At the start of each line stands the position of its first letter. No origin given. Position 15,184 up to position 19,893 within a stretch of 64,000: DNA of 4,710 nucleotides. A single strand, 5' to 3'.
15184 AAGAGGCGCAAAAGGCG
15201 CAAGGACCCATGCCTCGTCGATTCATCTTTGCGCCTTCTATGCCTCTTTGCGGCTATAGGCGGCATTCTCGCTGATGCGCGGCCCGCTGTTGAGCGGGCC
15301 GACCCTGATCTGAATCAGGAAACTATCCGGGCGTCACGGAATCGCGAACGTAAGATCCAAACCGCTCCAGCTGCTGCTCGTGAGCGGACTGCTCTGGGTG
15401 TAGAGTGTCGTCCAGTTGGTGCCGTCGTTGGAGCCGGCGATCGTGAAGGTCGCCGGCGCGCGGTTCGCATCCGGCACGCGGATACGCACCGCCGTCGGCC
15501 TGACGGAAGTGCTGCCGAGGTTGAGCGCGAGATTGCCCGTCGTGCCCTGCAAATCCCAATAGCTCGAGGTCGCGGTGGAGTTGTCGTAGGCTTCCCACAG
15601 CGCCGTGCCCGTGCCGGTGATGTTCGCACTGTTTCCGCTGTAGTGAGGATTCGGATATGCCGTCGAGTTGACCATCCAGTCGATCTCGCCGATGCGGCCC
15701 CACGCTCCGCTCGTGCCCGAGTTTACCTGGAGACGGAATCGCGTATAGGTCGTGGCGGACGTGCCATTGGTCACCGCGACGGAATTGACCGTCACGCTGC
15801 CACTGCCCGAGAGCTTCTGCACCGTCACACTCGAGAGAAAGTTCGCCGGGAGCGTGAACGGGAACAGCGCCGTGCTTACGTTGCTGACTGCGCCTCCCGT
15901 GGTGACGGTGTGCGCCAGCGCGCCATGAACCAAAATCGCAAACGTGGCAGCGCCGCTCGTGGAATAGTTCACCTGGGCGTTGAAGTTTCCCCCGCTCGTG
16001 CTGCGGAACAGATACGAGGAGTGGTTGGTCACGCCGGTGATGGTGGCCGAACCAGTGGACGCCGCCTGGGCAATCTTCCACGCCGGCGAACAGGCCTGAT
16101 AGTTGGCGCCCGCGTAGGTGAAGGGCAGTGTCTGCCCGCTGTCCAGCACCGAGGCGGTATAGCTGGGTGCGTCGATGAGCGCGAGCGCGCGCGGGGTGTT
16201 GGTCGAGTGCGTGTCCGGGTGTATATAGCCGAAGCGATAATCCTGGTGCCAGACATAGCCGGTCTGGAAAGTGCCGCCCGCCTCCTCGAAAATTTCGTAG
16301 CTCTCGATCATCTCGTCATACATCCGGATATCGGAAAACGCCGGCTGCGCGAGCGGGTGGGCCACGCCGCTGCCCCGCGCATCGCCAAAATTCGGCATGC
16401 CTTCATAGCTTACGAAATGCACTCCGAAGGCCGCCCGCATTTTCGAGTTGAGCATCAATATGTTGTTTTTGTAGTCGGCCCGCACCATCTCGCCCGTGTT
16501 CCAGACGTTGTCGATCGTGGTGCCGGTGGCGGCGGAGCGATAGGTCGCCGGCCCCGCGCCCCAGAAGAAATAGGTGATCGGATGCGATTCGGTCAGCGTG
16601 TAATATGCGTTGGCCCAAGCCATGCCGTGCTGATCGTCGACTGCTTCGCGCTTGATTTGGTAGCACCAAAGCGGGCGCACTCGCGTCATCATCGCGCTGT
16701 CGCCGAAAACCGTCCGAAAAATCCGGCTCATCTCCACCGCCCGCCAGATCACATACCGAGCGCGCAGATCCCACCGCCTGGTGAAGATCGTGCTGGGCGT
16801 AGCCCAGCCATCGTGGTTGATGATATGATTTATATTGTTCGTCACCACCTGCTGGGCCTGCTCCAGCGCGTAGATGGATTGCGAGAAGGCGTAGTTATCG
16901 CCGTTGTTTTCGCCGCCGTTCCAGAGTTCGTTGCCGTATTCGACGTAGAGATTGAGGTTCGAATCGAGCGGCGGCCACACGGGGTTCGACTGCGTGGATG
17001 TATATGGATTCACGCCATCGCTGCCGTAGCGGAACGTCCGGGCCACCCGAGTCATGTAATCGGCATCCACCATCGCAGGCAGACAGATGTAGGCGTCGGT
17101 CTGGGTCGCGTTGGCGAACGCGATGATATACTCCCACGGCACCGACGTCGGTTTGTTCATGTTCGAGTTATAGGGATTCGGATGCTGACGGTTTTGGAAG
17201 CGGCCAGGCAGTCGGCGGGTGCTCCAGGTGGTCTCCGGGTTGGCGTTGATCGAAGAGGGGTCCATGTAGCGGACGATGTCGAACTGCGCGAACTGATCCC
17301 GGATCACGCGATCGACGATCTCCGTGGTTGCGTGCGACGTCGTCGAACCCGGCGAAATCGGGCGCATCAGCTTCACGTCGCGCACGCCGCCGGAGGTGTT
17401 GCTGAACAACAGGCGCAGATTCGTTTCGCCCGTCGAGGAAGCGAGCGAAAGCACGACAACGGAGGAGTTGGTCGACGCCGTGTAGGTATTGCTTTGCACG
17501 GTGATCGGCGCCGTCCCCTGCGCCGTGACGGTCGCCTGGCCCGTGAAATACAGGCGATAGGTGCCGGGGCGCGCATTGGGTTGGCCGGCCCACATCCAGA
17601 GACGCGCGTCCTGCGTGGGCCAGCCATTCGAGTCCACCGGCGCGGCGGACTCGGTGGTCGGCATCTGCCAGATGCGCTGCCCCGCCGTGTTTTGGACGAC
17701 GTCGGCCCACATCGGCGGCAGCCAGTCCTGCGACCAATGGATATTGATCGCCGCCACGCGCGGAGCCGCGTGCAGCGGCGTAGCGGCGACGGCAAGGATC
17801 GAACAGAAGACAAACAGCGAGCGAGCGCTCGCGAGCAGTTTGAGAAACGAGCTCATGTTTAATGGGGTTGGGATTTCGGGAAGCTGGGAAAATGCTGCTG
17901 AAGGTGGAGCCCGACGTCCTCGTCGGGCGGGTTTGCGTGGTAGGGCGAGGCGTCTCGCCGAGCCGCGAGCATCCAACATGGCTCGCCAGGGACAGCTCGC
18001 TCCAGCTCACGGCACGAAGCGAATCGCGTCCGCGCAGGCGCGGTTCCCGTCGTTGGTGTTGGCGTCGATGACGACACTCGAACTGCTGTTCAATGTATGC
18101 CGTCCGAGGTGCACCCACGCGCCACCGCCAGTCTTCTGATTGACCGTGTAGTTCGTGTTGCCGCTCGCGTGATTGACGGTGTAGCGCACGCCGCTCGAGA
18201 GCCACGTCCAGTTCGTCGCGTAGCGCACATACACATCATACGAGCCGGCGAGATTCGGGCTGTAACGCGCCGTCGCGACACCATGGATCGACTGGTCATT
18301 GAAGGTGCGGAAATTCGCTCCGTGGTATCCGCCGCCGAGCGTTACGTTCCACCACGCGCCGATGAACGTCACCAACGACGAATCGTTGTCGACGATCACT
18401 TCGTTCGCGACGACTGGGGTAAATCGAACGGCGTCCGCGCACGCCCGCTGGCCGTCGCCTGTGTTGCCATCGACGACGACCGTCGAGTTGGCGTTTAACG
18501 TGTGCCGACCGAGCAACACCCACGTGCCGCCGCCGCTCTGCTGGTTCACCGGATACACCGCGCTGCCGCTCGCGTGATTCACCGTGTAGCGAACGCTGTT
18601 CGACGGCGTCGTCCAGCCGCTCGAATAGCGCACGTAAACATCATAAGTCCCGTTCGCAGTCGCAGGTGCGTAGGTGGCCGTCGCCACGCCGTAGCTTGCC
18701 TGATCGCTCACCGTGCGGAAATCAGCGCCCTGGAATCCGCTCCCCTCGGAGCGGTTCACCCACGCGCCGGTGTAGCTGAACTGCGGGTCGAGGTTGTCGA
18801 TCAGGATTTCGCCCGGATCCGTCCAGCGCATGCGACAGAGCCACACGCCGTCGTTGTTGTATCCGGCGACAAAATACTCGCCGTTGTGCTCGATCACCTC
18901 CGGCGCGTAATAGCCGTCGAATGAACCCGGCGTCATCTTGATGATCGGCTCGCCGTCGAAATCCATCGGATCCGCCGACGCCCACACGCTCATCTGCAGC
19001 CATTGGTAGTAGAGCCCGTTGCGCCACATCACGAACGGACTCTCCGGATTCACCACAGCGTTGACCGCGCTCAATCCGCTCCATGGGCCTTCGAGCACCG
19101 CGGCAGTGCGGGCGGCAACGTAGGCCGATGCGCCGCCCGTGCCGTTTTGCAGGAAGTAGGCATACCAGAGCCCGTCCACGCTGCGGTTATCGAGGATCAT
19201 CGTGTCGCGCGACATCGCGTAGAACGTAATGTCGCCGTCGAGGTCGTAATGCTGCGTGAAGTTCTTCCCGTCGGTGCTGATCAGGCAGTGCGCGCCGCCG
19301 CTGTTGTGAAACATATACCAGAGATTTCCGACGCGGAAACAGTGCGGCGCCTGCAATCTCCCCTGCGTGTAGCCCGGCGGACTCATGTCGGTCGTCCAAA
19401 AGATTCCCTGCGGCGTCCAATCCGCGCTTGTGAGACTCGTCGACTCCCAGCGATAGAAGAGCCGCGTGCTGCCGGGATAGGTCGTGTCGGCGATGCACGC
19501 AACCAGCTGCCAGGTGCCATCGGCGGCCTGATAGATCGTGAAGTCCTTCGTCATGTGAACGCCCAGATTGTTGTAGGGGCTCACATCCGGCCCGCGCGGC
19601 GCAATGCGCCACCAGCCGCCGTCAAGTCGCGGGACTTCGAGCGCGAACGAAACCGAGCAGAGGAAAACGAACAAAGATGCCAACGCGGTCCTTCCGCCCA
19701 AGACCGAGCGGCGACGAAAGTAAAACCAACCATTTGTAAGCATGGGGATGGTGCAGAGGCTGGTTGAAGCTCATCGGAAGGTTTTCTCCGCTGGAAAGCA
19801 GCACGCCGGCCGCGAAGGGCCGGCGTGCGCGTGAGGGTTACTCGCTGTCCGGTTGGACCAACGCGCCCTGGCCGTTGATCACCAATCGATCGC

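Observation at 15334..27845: An unassigned clan-GH-A-like catalytic module in three copies (one stand-alone gene, two inside the giant protein)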

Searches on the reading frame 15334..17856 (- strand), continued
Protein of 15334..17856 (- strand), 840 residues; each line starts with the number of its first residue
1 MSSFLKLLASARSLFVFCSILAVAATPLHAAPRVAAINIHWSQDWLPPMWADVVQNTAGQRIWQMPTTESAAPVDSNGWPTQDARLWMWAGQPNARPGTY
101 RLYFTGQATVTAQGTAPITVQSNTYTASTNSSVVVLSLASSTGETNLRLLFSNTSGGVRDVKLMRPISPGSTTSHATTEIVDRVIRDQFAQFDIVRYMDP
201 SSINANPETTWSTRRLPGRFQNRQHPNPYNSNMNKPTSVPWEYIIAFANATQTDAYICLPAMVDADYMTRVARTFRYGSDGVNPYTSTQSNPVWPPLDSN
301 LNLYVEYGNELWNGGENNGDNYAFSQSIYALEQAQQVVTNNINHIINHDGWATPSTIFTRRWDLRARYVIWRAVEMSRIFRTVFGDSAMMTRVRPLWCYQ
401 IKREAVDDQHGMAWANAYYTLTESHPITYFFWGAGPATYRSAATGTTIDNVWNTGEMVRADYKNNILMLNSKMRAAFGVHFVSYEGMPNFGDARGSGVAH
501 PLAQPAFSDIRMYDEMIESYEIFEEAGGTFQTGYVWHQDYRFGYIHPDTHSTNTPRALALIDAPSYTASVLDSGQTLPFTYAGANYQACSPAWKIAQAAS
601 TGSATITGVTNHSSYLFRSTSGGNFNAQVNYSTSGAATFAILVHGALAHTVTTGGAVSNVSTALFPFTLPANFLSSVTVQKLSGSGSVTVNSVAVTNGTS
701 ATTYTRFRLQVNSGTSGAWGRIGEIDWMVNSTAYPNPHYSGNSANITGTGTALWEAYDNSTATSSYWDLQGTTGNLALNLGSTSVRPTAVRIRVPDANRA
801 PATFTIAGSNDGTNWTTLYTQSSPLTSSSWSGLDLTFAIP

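Call 46: find_encoding_contigs(protein=P0040, flank=10000, max_places=2)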
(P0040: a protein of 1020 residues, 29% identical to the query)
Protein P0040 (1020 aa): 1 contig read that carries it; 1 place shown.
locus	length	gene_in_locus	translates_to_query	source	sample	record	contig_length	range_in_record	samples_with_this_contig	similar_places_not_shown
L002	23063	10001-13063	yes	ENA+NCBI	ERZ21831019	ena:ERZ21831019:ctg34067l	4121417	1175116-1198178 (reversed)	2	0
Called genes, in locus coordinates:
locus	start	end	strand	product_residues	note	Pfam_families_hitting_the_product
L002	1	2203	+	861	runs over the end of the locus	PF22666:Glyco_hydro_2_N2, PF00703:Glyco_hydro_2, PF17786:Mannosidase_ig, PF17753:Ig_mannosidase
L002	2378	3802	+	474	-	PF12708:Pect-lyase_RHGA_epim, PF00295:Glyco_hydro_28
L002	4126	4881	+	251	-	PF13340:DUF4096, PF01609:DDE_Tnp_1, PF13359:DDE_Tnp_4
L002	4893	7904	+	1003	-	PF00041:fn3, PF18962:Por_Secre_tail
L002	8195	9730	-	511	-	-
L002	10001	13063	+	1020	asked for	PF00041:fn3 (weak), PF18962:Por_Secre_tail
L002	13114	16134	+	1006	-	PF00041:fn3 (weak), PF18962:Por_Secre_tail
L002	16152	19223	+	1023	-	PF00041:fn3 (weak), PF18962:Por_Secre_tail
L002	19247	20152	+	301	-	PF00294:PfkB, PF08543:Phos_pyr_kin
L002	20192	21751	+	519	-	PF03747:ADP_ribosyl_GH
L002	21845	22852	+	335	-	PF06800:Sugar_transport, PF07168:Ureide_permease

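Call 47: find_encoding_contigs(protein=P0011, flank=10000, max_places=2)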
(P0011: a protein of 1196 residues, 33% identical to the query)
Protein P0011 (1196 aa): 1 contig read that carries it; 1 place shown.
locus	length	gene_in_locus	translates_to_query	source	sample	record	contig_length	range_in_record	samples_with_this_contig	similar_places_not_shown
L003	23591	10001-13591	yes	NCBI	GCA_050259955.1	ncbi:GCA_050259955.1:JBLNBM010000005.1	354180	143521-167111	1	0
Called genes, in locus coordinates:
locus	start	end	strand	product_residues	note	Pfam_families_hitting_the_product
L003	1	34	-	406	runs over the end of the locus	PF13439:Glyco_transf_4, PF20706:GT4-conflict, PF00534:Glycos_transf_1, PF13692:Glyco_trans_1_4, PF13524:Glyco_trans_1_2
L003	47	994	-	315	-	PF01073:3Beta_HSD, PF01370:Epimerase, PF04321:RmlD_sub_bind, PF05368:NmrA (weak), PF07993:NAD_binding_4 (faint), PF13460:NAD_binding_10, PF16363:GDP_Man_Dehyd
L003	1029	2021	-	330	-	PF13641:Glyco_tranf_2_3, PF00535:Glycos_transf_2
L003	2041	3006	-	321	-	PF00535:Glycos_transf_2, PF13641:Glyco_tranf_2_3, PF13632:Glyco_trans_2_3 (faint)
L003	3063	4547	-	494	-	PF01943:Polysacc_synt, PF13440:Polysacc_synt_3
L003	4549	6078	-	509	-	PF04932:Wzy_C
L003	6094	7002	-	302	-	PF06564:CBP_BcsQ (weak), PF13614:AAA_31 (weak)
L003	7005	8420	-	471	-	PF02706:Wzz, PF13807:GNVR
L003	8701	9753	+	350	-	PF01697:Glyco_transf_92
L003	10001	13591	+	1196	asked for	PF11721:Malectin, PF12819:Malectin_like (faint), PF11721:Malectin, PF00041:fn3 (weak)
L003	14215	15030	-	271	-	PF05575:V_cholerae_RfbT, PF05050:Methyltransf_21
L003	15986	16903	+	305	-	PF01170:UPF0020 (weak), PF03602:Cons_hypoth95 (weak), PF05175:MTS, PF13489:Methyltransf_23 (faint), PF08242:Methyltransf_12 (weak), PF09445:Methyltransf_15 (weak), PF13649:Methyltransf_25, PF13847:Methyltransf_31, +1 more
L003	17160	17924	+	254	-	PF08889:WbqC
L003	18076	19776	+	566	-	PF00512:HisKA, PF02518:HATPase_c, PF00072:Response_reg, PF01627:Hpt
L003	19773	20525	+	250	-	PF00072:Response_reg, PF00486:Trans_reg_C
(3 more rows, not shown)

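Call 48: find_encoding_contigs(protein=P0003, flank=10000, max_places=2)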
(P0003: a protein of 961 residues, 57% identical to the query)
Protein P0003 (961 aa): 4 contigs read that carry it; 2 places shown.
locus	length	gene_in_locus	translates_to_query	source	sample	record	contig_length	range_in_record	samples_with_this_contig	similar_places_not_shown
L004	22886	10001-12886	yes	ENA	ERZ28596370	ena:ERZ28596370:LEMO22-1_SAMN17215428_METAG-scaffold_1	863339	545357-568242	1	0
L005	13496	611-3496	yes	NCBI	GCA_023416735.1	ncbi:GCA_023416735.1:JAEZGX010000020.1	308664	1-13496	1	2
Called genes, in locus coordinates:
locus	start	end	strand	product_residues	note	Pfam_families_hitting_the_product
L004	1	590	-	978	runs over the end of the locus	PF17389:Bac_rhamnosid6H, PF17390:Bac_rhamnosid_C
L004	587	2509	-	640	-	PF04616:Glyco_hydro_43 (faint)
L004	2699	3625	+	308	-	PF01261:AP_endonuc_2, PF03786:UxuA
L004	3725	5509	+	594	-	PF00474:SSF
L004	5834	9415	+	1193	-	PF07715:Plug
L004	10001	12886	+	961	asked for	PF02368:Big_2, PF21764:Invasin_D4 (faint), PF22359:Big-like (faint), PF26182:Ig_NUP210_5th (faint), PF26918:Ig_Eae (weak), PF02368:Big_2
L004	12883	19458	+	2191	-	-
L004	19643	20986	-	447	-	PF13231:PMT_2 (weak)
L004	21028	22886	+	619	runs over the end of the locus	PF04140:ICMT (weak)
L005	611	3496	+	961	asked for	PF02368:Big_2, PF21764:Invasin_D4 (faint), PF22359:Big-like (faint), PF26182:Ig_NUP210_5th (faint), PF26918:Ig_Eae (weak), PF02368:Big_2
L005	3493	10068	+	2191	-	-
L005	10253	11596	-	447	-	PF13231:PMT_2 (weak)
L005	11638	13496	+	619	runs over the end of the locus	PF04140:ICMT (weak)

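Call 49: find_related_loci(query=A1, collection=genome_contigs, flank=8000)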
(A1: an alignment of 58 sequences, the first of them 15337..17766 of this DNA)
Query A1 (810 aa) in genome_contigs; peptide patterns used: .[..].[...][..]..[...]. (x = any residue, [..] = any of these).
599 stretches matched a pattern (row limit reached: there are more); 557 encode a relative of the query (tblastn E <= 1e-3); the best 80 are kept; 80 distinct loci.
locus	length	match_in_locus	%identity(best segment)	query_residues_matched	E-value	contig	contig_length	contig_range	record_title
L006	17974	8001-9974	50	1-667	0e+0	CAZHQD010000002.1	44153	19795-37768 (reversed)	MAG TPA_asm: uncultured Puniceicoccaceae bacterium isolate SRP290908_co2_182 genome assembly, contig: NODE_993_length_44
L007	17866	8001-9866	33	42-665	3e-78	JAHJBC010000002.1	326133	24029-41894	MAG: Gammaproteobacteria bacterium isolate Modern_marine.mb.240 Modern_marine.mb.240_k141_306921, whole genome shotgun s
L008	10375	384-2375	32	2-665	1e-76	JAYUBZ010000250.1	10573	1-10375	MAG: Gammaproteobacteria bacterium isolate GFS_6843 GFS_6843_249, whole genome shotgun sequence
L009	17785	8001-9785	32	7-621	1e-70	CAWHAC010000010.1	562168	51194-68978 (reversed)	MAG: uncultured Verrucomicrobiae bacterium isolate MFD01689.bin.2.27 genome assembly, contig: contig_37115, whole genome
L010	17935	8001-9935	31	6-668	5e-70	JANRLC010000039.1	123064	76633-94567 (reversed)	MAG: Verrucomicrobiota bacterium isolate bins.134 k141_3393237, whole genome shotgun sequence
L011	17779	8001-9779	32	43-625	4e-67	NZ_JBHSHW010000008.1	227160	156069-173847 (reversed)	Paenibacillus sp. GCM10023252 strain CGMCC 1.19063 GCM70023252_45, whole genome shotgun sequence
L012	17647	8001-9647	31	7-556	1e-65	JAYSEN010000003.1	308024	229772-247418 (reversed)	MAG: Undibacterium sp. isolate ZZ2_ZZA248_bin.51 NODE_29_length_308024_cov_16.604334, whole genome shotgun sequence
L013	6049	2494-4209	31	6-606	5e-65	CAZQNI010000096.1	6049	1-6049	MAG TPA_asm: uncultured bacterium isolate binchicken_co34_231 genome assembly, contig: NODE_23651_length_6049_cov_8.2347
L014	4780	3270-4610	35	14-456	4e-63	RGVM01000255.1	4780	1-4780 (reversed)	MAG: Chitinophagia bacterium isolate WB9_2_351 contig_100_254, whole genome shotgun sequence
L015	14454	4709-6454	30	42-635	4e-63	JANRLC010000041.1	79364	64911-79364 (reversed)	MAG: Verrucomicrobiota bacterium isolate bins.134 k141_1053058, whole genome shotgun sequence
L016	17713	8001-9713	29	3-608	9e-62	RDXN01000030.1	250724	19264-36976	MAG: Cytophagales bacterium isolate PH2015_12D_54_44 PH2015_12D_scaffold_1, whole genome shotgun sequence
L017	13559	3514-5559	29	39-677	1e-61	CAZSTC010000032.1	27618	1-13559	MAG TPA_asm: uncultured Verrucomicrobiota bacterium isolate binchicken_co153_473 genome assembly, contig: NODE_1877_leng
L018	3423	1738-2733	37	39-395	4e-61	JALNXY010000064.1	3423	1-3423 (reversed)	MAG: Verrucomicrobia bacterium isolate SO_2017_CLC bin 54 scaffold_57373_c1_PH3_2017, whole genome shotgun sequence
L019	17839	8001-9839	31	42-658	6e-60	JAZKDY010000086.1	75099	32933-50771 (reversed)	MAG: Pseudomonadota bacterium isolate DC_HB_02_SPN181219-bin003 DCHB02SPN_B003_0_000000000086, whole genome shotgun sequ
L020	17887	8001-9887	29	2-669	8e-60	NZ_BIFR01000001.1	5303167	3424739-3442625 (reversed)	Tengunoibacter tsumagoiensis strain Uno3 sequence1, whole genome shotgun sequence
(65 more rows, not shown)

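Call 70: search_protein_families(library=pfam, proteins=[L006:15-1571:+, L006:2317-3450:+, L006:3551-5080:+, L006:5102-6178:-, L006:7845-11072:+, L006:11233-12129:+, L006:12868-14019:-, L006:14149-16251:-, L006:16395-17543:+, L010:5057-7573:-], max_evalue=0.001)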
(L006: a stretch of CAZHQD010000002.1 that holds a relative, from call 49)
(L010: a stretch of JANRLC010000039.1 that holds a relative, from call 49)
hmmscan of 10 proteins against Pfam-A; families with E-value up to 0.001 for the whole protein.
L006:15-1571:+ (518 aa): 3 families
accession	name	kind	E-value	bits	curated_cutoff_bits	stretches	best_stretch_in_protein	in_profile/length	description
PF01039.27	Carboxyl_trans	-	2.9e-177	590.7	22.3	1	32-516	4-493/493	Carboxyl transferase domain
PF03255.19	ACCA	-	4e-12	46.4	23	1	310-448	93-235/310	Acetyl co-enzyme A carboxylase carboxyltransferase-like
PF06833.16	MdcE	-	8.1e-05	22.9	32.7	1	356-443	27-114/196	Malonate decarboxylase gamma subunit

L006:2317-3450:+ (377 aa): 1 family
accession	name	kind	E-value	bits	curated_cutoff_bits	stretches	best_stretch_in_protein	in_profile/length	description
PF03977.18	OAD_beta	-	3e-151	503.8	31.6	1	20-374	2-348/349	Na+-transporting oxaloacetate decarboxylase beta subunit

L006:3551-5080:+ (509 aa): 3 families
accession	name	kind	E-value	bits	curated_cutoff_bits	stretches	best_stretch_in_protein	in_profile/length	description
PF13336.12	AcetylCoA_hyd_C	-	2.1e-39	135.4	23.7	1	319-459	5-151/154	Acetyl-CoA hydrolase/transferase C-terminal domain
PF02550.21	AcetylCoA_hydro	-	3.5e-31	109.2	24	1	10-212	12-197/198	Acetyl-CoA hydrolase/transferase N-terminal domain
PF04223.18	CitF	-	0.00011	21.9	27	1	338-431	313-403/466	Citrate lyase, alpha subunit (CitF)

L006:5102-6178:- (358 aa): 1 family
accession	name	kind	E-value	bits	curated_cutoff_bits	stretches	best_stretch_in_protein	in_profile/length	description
PF00072.30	Response_reg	-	1e-06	29.3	30.2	1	3-82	1-78/111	Response regulator receiver domain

L006:7845-11072:+ (1075 aa): 3 families
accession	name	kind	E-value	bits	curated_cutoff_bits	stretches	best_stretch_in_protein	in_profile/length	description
PF13290.12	CHB_HEX_C_1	-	8e-16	58.2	22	1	828-887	9-67/67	Chitobiase/beta-hexosaminidase C-terminal domain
PF13287.12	Fn3_assoc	-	2.3e-15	56.9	23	1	831-887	1-56/59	Fn3 associated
PF07081.18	DUF1349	-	0.00012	22.3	32.4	1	918-1073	20-177/179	Protein of unknown function (DUF1349)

L006:11233-12129:+ (298 aa): 1 family
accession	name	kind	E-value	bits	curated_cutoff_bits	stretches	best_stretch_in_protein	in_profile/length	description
PF02401.23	LYTB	-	3.8e-83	279.3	24.5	1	12-296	1-267/267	LytB protein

L006:12868-14019:- (383 aa): 4 families
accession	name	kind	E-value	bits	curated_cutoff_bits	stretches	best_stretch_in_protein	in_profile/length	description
PF01872.23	RibD_C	-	2e-27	96.8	24.1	1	162-369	6-195/197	RibD C-terminal domain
PF00383.29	dCMP_cyt_deam_1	-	1.1e-20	73.9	25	1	10-109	4-101/102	Cytidine and deoxycytidylate deaminase zinc-binding region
PF14437.12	MafB19-deam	-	8.9e-12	45.5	27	1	14-118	7-109/142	MafB19-like deaminase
PF18785.7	Inv-AAD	-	3.1e-06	27.5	26.5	1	41-133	9-115/129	Invertebrate-AID/APOBEC-deaminase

L006:14149-16251:- (700 aa): 1 family
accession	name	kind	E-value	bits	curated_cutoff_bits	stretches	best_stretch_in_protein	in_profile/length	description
PF03781.23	FGE-sulfatase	-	1.4e-31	110.5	23.3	1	499-697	28-254/255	Sulfatase-modifying factor enzyme 1-like domain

L006:16395-17543:+ (382 aa): 3 families
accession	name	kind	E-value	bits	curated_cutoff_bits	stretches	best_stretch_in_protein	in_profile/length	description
PF00266.25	Aminotran_5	-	1.5e-53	182.6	21.5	1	3-359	2-371/371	Aminotransferase class-V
PF00155.27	Aminotran_1_2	-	4.9e-08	33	19.7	1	45-173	44-187/361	Aminotransferase class I and II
PF01212.27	Beta_elim_lyase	-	5.4e-06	26.4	27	1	61-176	48-173/288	Beta-eliminating lyase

L010:5057-7573:- (838 aa): 2 families
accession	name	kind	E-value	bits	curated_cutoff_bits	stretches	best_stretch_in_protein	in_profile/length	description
PF22544.2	HYDIN_VesB_CFA65-like_Ig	-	3.6e-08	34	25.5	1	617-703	17-99/100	HYDIN/CFA65/VesB-like, Ig-like domain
PF07610.17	DUF1573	-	2.4e-06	27.9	26.1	1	618-698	16-92/98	Protein of unknown function (DUF1573)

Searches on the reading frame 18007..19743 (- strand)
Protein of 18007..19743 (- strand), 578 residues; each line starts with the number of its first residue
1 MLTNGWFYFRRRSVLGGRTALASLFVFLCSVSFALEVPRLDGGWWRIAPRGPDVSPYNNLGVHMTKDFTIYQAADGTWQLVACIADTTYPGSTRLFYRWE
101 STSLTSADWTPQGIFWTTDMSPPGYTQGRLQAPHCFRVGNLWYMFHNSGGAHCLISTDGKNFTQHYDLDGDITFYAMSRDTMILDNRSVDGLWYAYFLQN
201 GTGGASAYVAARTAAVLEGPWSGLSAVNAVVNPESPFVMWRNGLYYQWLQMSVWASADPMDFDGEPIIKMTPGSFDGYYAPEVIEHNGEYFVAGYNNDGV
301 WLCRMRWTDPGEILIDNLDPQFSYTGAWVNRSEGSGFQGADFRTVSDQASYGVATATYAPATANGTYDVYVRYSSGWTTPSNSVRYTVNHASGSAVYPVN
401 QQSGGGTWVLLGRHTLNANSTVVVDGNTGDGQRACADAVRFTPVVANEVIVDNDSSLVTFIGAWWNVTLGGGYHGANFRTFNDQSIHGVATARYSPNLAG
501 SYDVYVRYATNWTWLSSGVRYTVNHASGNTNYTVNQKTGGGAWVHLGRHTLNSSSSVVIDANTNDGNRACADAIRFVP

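Call 14: search_protein_families(library=pfam, proteins=[window:18007-19743:-], max_evalue=0.001)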
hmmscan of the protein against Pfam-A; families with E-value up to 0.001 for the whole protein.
window:18007-19743:- (578 aa): 2 families
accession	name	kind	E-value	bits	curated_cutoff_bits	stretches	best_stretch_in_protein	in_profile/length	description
PF25275.1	Golvesin_C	-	1.4e-44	151.8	31.6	2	313-442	1-131/132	Golvesin C-terminal domain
PF03944.20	Endotoxin_C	-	0.00066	20.5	21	0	332-393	19-77/142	delta endotoxin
